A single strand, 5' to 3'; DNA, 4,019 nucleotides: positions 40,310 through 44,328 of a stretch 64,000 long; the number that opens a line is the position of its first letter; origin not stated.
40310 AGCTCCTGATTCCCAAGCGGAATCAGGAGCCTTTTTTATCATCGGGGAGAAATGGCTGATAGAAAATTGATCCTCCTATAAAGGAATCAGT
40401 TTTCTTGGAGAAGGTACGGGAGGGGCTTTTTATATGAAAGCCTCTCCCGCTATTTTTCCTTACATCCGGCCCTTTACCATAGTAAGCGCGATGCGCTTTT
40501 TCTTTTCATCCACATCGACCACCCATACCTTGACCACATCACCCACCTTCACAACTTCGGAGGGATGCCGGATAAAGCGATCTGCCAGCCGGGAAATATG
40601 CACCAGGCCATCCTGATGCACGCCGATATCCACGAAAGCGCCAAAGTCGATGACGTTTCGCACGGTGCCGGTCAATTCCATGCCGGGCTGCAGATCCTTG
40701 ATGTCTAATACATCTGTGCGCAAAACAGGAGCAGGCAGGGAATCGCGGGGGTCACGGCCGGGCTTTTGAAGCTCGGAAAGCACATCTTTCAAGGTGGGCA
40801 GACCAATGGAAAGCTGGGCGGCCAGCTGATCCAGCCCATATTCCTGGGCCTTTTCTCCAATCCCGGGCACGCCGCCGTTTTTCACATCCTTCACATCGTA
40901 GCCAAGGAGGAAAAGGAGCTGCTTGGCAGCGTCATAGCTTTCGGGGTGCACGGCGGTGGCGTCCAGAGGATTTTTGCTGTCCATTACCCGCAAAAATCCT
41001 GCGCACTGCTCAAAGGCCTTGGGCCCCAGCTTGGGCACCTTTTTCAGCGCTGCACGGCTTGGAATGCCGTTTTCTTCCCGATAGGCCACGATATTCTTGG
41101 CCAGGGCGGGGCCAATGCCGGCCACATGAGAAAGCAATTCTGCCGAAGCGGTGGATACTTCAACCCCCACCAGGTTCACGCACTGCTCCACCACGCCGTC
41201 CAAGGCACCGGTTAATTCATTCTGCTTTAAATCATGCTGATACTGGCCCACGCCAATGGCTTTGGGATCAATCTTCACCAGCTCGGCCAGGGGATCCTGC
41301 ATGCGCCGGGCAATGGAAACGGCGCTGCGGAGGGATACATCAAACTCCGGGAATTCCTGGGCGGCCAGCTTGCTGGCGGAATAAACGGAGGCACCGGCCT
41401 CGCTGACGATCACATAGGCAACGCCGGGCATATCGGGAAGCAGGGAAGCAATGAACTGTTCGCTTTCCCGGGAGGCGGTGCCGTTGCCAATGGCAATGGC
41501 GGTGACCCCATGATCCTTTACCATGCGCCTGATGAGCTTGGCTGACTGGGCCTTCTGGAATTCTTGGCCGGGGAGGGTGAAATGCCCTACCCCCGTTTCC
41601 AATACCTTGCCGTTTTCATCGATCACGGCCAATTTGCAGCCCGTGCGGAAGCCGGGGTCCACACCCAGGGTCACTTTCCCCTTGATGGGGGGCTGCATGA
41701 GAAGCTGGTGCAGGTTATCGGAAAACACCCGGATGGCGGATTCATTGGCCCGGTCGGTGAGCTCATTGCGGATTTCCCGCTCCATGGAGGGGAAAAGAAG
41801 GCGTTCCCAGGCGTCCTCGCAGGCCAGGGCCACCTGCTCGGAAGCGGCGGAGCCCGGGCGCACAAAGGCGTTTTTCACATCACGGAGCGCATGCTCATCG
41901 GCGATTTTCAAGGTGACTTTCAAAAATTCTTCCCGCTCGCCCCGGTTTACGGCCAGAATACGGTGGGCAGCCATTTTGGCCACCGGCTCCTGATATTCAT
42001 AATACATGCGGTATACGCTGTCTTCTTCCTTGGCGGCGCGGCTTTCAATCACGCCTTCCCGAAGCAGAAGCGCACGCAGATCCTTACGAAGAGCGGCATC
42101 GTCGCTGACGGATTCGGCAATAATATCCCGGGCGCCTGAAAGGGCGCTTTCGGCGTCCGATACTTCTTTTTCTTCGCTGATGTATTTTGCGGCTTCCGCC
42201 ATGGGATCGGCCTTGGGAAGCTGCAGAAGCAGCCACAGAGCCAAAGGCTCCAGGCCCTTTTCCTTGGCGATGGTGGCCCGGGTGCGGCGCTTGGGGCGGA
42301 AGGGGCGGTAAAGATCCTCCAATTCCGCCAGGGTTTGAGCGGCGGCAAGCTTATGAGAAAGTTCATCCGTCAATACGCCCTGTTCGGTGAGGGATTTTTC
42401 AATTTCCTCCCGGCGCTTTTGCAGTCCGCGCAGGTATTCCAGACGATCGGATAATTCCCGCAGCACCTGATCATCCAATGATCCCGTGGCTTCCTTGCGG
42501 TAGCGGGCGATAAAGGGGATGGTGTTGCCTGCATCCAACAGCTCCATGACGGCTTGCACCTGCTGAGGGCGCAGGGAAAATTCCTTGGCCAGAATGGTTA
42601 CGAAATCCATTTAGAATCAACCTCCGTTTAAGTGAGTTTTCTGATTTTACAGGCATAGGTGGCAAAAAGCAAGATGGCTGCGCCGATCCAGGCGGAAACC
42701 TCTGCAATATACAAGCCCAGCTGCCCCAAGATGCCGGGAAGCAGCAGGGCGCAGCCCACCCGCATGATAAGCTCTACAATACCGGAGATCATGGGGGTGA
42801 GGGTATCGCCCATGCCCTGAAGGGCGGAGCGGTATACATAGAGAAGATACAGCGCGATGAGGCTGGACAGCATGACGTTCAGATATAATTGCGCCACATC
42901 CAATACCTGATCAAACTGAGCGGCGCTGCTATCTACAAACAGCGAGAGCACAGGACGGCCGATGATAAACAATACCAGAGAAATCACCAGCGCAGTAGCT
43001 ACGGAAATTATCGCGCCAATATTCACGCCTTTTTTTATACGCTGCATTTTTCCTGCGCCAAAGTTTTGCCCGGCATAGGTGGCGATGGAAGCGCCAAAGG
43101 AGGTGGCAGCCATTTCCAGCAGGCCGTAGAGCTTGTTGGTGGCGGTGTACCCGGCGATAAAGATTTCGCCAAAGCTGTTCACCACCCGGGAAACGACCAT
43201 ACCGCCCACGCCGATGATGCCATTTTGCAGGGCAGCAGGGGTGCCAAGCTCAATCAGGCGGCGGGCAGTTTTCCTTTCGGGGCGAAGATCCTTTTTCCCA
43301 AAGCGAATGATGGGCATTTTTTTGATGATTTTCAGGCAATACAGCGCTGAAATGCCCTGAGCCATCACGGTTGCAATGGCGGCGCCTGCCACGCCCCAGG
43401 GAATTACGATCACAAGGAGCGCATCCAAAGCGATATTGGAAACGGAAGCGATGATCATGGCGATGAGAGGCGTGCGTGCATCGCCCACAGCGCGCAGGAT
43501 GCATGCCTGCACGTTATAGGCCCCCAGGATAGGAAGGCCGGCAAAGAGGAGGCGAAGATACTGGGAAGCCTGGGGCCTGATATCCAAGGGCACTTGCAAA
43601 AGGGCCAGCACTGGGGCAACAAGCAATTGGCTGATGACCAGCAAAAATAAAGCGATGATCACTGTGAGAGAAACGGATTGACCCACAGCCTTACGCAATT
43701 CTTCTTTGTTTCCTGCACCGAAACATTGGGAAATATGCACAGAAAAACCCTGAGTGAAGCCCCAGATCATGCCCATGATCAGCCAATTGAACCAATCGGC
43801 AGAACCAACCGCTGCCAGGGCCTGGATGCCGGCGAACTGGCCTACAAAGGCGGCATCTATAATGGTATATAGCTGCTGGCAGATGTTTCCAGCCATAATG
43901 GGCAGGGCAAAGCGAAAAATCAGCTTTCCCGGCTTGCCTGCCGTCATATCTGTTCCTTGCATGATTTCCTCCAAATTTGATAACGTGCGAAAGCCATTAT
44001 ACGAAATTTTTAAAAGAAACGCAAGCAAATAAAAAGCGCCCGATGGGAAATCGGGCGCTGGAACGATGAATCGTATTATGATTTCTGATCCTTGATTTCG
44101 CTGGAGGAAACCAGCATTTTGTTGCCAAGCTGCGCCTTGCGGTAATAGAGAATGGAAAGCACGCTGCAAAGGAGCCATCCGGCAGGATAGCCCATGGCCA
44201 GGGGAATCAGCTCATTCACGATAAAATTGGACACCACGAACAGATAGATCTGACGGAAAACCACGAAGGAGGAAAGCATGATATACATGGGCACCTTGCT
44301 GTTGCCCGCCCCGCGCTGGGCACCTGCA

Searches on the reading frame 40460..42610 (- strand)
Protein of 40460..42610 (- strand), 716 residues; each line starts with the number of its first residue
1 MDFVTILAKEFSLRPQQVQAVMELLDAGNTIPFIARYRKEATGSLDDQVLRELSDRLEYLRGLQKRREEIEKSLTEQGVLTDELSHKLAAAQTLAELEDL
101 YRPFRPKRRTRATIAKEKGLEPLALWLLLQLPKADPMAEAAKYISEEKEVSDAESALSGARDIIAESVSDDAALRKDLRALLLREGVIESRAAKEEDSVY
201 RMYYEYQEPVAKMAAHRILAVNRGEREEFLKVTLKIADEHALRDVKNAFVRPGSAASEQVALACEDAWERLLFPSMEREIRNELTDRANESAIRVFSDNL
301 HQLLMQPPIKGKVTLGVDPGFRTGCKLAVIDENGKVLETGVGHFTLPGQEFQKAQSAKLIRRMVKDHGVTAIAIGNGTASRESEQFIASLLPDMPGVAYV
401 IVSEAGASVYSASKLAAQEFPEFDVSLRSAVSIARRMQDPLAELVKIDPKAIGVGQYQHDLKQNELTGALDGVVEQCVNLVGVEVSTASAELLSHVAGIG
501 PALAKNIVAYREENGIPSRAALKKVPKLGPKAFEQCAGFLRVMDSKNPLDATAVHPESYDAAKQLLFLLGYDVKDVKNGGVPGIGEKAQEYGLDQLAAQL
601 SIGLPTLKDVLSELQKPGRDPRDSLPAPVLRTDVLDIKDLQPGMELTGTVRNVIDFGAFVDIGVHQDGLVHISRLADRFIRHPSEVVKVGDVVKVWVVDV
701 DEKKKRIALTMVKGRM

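Call 49: search_protein_families(library=pfam, proteins=[window:40460-42610:-])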
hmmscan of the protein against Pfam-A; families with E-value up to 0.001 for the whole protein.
window:40460-42610:- (716 aa): 9 families
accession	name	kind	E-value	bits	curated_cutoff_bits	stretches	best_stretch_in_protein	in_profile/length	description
PF16921.10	Tex_YqgF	-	1.3e-48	165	27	1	312-438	1-126/126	Tex protein YqgF-like domain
PF22706.1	Tex_central_region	-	1.3e-34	120.2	27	1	132-296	2-178/178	Tex central region-like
PF09371.15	Tex_N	-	1.1e-30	105.6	32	1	1-74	1-74/75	Tex-like protein N-terminal domain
PF12836.13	HHH_3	-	3.6e-24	85.1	27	1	478-541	1-65/65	Helix-hairpin-helix motif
PF17674.7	HHH_9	-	3e-20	73.3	23.1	1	547-622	1-70/70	HHH domain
PF00575.29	S1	-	2.4e-18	66.7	22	1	641-710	3-72/74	S1 RNA binding domain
PF23459.1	S1_RRP5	-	2e-09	38.3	27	1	640-709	1-70/72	RRP5 S1 domain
PF14639.11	YqgF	-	5.4e-07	30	35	1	397-445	99-147/150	Holliday-junction resolvase-like of SPT6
PF14635.12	HHH_7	-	6.2e-07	30.2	27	1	455-542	9-103/104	Helix-hairpin-helix motif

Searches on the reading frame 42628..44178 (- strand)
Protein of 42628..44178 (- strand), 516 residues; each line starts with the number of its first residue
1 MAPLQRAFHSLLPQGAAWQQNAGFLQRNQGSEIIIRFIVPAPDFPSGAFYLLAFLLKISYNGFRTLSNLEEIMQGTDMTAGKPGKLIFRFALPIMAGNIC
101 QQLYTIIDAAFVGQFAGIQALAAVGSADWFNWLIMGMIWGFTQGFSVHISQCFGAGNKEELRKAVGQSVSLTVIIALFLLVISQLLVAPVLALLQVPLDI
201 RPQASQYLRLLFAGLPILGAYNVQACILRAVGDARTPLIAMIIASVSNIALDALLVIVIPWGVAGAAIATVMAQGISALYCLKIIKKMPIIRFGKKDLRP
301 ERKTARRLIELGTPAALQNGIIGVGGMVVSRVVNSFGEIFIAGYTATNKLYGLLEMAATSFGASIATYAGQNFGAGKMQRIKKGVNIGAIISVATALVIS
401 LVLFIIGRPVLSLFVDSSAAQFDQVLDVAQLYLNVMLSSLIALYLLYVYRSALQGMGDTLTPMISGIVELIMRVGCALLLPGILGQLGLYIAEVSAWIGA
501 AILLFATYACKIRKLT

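Call 49: search_protein_families(library=pfam, proteins=[window:42628-44178:-])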
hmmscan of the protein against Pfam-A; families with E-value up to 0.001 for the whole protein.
window:42628-44178:- (516 aa): 2 families
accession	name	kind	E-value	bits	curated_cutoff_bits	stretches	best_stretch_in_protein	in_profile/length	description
PF01554.23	MatE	-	5.8e-52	176.1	24.9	2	93-253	1-160/161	MatE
PF03023.19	MurJ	-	4.3e-12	45.8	27.4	2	87-288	199-402/451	Lipid II flippase MurJ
